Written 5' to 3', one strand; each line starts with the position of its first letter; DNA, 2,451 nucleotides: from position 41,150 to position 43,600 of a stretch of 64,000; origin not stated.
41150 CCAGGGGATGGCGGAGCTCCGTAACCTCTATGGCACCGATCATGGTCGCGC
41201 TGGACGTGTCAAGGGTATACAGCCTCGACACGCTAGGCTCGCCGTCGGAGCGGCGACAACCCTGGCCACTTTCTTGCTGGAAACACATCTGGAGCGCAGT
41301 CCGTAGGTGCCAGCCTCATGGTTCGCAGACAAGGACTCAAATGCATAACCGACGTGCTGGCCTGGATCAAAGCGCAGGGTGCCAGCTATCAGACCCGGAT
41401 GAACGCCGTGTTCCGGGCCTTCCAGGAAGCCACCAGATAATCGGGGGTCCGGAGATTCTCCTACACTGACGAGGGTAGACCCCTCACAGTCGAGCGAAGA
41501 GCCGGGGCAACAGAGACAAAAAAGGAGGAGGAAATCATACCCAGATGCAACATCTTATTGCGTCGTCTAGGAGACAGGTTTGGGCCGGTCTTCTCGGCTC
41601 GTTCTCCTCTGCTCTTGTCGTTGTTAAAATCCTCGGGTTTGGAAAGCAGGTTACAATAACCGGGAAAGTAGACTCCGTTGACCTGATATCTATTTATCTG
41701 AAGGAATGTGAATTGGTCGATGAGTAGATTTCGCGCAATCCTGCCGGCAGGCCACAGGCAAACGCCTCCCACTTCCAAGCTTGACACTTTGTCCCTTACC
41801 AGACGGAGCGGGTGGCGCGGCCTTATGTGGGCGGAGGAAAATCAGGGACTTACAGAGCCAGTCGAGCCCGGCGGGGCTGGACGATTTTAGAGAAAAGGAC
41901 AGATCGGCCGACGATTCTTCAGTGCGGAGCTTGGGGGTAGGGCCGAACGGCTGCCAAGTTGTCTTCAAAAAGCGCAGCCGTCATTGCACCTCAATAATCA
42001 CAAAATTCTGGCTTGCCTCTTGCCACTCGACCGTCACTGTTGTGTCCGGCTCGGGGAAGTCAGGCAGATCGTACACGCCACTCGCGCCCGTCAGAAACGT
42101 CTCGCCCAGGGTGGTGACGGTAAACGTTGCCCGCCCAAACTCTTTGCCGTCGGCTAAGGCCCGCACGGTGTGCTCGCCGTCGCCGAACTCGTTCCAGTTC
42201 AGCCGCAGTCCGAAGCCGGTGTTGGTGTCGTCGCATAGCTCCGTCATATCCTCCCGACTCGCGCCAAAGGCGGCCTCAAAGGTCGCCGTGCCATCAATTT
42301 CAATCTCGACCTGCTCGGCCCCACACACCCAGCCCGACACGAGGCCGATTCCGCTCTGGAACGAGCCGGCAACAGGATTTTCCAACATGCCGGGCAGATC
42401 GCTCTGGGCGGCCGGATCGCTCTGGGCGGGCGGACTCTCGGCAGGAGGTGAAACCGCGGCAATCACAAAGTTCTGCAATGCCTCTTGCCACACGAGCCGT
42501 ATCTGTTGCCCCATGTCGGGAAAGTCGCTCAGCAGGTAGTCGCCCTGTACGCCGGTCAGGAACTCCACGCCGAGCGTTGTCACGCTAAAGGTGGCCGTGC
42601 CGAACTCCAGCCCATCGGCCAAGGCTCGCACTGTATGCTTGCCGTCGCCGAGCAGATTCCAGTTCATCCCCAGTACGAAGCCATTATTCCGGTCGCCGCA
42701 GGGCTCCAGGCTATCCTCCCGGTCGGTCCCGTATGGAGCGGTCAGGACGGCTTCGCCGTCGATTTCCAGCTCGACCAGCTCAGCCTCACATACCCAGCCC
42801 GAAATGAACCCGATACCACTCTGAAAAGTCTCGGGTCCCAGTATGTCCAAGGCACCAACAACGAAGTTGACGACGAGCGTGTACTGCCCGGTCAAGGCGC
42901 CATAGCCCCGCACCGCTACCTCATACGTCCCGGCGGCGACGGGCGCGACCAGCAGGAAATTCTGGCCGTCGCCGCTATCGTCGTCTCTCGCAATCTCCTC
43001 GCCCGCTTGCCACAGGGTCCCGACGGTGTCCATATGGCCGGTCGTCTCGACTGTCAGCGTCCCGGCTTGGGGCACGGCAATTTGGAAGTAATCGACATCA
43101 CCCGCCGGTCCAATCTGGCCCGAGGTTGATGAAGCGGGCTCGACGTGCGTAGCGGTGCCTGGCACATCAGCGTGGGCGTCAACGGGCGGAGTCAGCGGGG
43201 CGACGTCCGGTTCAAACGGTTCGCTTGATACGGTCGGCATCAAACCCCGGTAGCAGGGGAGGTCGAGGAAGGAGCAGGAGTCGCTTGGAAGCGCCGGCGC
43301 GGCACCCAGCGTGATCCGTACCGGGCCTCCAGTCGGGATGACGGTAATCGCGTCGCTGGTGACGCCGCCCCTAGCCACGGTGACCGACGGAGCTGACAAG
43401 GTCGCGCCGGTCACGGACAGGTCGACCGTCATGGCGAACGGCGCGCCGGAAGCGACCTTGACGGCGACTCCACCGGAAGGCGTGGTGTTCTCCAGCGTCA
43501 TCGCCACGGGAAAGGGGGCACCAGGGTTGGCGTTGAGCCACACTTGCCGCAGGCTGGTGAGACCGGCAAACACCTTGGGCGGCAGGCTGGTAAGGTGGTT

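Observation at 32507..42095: Accessory/defence island anchored at tRNA-Leu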

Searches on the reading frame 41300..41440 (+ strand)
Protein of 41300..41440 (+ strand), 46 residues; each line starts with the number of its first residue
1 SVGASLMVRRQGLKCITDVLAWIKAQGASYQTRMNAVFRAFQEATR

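Call 84: search_protein_families(library=pfam, proteins=[window:41300-41440:+], max_evalue=0.1)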
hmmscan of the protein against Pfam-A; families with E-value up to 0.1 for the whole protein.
window:41300-41440:+ (46 aa): 1 family
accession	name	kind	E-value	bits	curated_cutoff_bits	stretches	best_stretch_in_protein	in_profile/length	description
PF14384.12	BrnA_antitoxin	-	1.4e-07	32.3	26.1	1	18-41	44-67/68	BrnA antitoxin of type II toxin-antitoxin system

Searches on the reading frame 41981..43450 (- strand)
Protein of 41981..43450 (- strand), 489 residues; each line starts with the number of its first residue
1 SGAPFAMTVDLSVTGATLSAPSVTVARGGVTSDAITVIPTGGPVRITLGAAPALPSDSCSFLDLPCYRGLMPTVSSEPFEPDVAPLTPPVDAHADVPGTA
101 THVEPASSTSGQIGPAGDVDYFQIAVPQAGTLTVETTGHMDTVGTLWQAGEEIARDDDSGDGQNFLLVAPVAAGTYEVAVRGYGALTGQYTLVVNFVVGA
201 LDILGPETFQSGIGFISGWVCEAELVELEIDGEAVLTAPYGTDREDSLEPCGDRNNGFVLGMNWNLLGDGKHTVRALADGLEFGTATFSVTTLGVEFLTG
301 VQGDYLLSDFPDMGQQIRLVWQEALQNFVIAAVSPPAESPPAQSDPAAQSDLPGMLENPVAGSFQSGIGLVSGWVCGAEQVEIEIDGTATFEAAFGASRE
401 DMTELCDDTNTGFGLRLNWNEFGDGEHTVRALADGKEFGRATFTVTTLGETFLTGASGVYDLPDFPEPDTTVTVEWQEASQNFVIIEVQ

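Call 27: find_homologous_proteins(query=window:41981-43450:-)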
Query window:41981-43450:- (489 aa): 927 proteins with E <= 0.001 among 8000 candidates; the best 120 are listed.
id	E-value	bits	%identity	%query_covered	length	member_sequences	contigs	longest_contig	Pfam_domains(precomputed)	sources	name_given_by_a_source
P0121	1.4e-277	939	85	100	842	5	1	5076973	PF23598.2,PF13306.13,PF14580.13,PF00560.40,PF12799.14,PF13855.13,PF23211.1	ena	-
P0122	8.7e-272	920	88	95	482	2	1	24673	-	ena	-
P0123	1.7e-251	853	79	100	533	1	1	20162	-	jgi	-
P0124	4.4e-243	826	76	100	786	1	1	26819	PF23598.2,PF13306.13,PF14580.13,PF00560.40,PF12799.14,PF13855.13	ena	-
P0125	1.3e-227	775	72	100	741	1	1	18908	PF23598.2,PF13306.13,PF00560.40,PF12799.14,PF13855.13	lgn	-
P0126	8.1e-200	683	74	84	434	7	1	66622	-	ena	-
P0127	4.8e-180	618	49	81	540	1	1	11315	-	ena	-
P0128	1.4e-179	616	46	66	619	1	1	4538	-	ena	-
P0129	3.8e-177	608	78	72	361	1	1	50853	-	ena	-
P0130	3.3e-167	575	56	60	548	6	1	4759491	-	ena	-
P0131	3.9e-151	522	50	81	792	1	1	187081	-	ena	-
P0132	1.8e-145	504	53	59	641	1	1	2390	PF00041.28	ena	-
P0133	5.4e-138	479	59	57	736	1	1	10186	PF23197.2,PF16709.12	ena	-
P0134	1.7e-137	477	59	60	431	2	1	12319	-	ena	-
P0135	1.9e-131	457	76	55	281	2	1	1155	-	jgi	jgi:hypothetical protein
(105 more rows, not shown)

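Call 28: find_encoding_contigs(protein=P0121, flank=10000, max_places=3)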
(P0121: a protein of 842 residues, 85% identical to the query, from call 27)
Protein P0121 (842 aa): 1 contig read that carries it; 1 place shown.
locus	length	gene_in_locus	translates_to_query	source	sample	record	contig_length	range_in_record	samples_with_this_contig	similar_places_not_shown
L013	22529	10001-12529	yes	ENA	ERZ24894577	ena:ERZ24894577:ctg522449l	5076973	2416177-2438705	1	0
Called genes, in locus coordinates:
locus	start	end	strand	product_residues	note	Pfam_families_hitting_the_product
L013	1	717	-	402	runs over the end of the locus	PF01960:ArgJ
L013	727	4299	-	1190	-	PF07517:SecA_DEAD, PF01043:SecA_PP_bind, PF21090:P-loop_SecA, PF07516:SecA_SW, PF02810:SEC-C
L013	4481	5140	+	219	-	PF03734:YkuD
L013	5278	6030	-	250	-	PF00106:adh_short, PF08659:KR, PF13561:adh_short_C2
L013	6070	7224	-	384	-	PF02771:Acyl-CoA_dh_N, PF02770:Acyl-CoA_dh_M, PF00441:Acyl-CoA_dh_1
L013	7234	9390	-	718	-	PF13476:AAA_23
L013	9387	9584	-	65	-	-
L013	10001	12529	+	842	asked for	PF13306:LRR_5, PF13855:LRR_8, PF12799:LRR_4, PF13855:LRR_8, PF23598:LRR_14, PF13855:LRR_8, PF13306:LRR_5, PF13855:LRR_8, +11 more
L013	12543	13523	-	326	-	PF03446:NAD_binding_2, PF00393:6PGD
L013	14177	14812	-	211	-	-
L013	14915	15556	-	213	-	-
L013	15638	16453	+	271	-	PF00561:Abhydrolase_1, PF12146:Hydrolase_4 (weak), PF12697:Abhydrolase_6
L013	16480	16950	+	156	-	PF01243:PNPOx_N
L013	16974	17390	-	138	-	PF03928:HbpS-like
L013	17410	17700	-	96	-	PF10262:Rdx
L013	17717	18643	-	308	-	PF04199:Cyclase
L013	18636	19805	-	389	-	PF04909:Amidohydro_2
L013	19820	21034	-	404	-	PF04909:Amidohydro_2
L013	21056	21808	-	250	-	PF12973:Cupin_7 (faint)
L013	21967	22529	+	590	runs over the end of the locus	PF00664:ABC_membrane, PF00005:ABC_tran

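Call 29: find_encoding_contigs(protein=P0122, flank=10000, max_places=3)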
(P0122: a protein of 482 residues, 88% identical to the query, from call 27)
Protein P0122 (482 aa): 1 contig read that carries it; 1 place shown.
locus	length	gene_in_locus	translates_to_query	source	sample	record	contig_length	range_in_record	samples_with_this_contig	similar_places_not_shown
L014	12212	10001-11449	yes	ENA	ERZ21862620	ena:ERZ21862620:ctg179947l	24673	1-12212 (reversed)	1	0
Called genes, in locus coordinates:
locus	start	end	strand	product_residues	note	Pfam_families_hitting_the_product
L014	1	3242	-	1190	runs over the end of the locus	PF07517:SecA_DEAD, PF01043:SecA_PP_bind, PF21090:P-loop_SecA, PF07516:SecA_SW, PF02810:SEC-C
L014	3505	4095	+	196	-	PF03734:YkuD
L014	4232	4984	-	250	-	PF00106:adh_short, PF08659:KR, PF13561:adh_short_C2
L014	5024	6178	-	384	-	PF02771:Acyl-CoA_dh_N, PF02770:Acyl-CoA_dh_M, PF00441:Acyl-CoA_dh_1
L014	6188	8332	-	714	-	PF02463:SMC_N (faint), PF13476:AAA_23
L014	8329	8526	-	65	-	-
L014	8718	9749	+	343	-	-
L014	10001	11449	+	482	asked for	-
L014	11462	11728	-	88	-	-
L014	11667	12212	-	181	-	?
